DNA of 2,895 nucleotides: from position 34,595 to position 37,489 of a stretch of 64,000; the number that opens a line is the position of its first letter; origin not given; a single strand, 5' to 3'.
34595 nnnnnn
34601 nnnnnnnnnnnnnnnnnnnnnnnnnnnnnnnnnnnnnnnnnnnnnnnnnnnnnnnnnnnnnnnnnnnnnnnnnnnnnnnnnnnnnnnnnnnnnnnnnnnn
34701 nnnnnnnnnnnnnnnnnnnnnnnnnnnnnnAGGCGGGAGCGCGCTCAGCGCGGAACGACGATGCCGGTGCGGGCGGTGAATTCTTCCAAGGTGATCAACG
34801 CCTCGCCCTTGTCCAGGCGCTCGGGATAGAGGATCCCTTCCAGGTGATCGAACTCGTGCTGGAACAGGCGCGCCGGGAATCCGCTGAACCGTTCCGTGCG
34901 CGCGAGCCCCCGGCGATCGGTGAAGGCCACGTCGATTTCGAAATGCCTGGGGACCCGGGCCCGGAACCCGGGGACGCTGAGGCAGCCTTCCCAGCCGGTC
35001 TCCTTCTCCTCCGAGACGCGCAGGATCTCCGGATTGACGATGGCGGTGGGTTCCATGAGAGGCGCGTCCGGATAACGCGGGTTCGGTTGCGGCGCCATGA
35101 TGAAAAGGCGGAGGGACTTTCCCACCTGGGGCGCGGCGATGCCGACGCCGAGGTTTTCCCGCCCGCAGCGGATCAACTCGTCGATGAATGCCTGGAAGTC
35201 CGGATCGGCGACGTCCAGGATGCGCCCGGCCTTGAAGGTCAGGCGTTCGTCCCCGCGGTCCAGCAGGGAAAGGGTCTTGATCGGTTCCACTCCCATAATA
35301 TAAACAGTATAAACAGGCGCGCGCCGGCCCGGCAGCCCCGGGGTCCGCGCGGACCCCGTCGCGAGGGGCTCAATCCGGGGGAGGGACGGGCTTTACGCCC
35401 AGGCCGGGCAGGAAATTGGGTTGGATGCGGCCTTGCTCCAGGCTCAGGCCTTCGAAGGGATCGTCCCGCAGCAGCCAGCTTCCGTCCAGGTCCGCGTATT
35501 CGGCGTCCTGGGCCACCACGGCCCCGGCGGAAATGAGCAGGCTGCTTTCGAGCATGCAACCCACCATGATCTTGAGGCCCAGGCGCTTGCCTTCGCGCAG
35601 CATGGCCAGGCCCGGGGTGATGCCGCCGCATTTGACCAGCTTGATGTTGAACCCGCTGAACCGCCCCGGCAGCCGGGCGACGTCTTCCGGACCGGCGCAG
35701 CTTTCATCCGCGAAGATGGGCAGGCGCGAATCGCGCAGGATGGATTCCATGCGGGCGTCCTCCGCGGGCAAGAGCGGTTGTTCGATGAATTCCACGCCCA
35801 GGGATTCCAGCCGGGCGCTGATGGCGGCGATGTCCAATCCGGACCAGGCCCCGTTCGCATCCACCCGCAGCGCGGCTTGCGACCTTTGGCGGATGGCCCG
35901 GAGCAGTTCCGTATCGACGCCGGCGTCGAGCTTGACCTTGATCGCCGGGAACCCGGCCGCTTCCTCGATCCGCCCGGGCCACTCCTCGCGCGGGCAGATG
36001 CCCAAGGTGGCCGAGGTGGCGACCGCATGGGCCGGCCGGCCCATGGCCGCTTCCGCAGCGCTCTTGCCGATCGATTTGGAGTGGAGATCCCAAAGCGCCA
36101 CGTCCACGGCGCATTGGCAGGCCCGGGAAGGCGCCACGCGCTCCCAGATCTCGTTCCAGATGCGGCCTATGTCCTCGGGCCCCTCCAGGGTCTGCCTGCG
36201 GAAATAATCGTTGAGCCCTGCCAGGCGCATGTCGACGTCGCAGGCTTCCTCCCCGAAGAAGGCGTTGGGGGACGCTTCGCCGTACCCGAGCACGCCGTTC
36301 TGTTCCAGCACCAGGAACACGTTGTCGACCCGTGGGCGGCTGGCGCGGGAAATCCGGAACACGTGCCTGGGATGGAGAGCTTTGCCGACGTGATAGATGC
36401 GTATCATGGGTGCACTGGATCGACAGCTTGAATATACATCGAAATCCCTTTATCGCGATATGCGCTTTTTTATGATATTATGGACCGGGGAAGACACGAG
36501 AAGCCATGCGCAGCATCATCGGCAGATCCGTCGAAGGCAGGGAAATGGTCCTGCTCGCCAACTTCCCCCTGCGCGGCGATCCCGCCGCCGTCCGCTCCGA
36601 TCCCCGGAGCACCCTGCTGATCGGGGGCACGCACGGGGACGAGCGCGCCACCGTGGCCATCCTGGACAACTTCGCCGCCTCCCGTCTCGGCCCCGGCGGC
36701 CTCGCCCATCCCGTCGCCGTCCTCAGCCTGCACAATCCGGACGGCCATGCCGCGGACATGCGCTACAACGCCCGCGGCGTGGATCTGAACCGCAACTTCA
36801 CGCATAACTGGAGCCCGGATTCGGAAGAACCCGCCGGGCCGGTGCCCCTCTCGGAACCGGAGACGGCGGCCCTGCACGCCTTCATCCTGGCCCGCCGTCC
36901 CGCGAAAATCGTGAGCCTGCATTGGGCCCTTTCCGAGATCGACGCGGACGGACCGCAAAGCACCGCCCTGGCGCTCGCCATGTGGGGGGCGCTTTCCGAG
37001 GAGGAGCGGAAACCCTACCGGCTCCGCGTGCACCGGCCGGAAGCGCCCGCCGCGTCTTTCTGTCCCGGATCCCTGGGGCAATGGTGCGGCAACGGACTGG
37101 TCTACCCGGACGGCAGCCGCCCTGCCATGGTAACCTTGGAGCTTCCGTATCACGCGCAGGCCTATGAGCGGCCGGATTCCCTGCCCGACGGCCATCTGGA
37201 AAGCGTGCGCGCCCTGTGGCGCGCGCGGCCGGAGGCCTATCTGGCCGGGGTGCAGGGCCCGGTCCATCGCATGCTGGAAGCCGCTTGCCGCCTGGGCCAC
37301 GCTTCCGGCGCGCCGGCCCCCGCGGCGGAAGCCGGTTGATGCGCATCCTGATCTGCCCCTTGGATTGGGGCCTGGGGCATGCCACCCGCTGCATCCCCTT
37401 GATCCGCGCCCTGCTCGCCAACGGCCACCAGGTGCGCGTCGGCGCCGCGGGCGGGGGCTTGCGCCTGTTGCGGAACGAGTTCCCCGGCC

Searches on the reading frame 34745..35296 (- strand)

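Call 39: search_protein_families(library=pfam, proteins=[window:34745-35296:-])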
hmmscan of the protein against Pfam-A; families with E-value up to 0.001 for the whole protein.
window:34745-35296:- (183 aa): 1 family
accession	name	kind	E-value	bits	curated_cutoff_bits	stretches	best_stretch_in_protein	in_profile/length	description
PF01327.26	Pep_deformylase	-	1.1e-40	139.3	22.8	1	11-164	4-153/156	Polypeptide deformylase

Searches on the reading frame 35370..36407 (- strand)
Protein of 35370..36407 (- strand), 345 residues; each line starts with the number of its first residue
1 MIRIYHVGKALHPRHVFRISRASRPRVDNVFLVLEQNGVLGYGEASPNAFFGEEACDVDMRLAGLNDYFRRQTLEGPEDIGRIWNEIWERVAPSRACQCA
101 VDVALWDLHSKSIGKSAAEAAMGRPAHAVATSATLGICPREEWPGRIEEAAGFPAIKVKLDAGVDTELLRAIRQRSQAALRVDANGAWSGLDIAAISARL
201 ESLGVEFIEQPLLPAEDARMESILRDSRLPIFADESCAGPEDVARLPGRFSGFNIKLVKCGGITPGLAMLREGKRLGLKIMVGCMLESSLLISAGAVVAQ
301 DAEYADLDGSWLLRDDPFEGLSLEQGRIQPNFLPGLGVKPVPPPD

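Call 39: search_protein_families(library=pfam, proteins=[window:35370-36407:-])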
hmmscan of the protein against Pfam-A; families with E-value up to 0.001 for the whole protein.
window:35370-36407:- (345 aa): 2 families
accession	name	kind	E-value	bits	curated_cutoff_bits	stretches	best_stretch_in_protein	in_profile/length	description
PF13378.12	MR_MLE_C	-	3.2e-29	102.6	29.4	1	149-340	11-215/219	Enolase C-terminal domain-like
PF02746.21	MR_MLE_N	-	2.1e-06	28.4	22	1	12-117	11-112/117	Mandelate racemase / muconate lactonizing enzyme, N-terminal domain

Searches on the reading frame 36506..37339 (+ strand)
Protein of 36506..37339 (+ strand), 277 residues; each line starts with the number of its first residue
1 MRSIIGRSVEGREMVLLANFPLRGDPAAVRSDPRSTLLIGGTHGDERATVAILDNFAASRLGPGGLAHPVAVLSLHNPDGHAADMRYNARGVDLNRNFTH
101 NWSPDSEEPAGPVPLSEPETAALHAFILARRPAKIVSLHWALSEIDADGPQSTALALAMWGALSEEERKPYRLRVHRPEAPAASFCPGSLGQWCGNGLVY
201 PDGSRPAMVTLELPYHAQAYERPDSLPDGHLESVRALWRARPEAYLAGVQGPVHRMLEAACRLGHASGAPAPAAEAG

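Call 39: search_protein_families(library=pfam, proteins=[window:36506-37339:+])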
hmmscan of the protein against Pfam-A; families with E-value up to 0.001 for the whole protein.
window:36506-37339:+ (277 aa): 3 families
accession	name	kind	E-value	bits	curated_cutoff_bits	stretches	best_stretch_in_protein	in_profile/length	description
PF00246.29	Peptidase_M14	-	2e-12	47.8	21.6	1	4-139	20-182/286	Zinc carboxypeptidase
PF24827.1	AstE_AspA_cat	-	2.2e-08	34.3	25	1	35-105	4-72/192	Succinylglutamate desuccinylase/Aspartoacylase catalytic domain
PF10994.13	DUF2817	-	0.00028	20.9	23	1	39-108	57-128/341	Protein of unknown function (DUF2817)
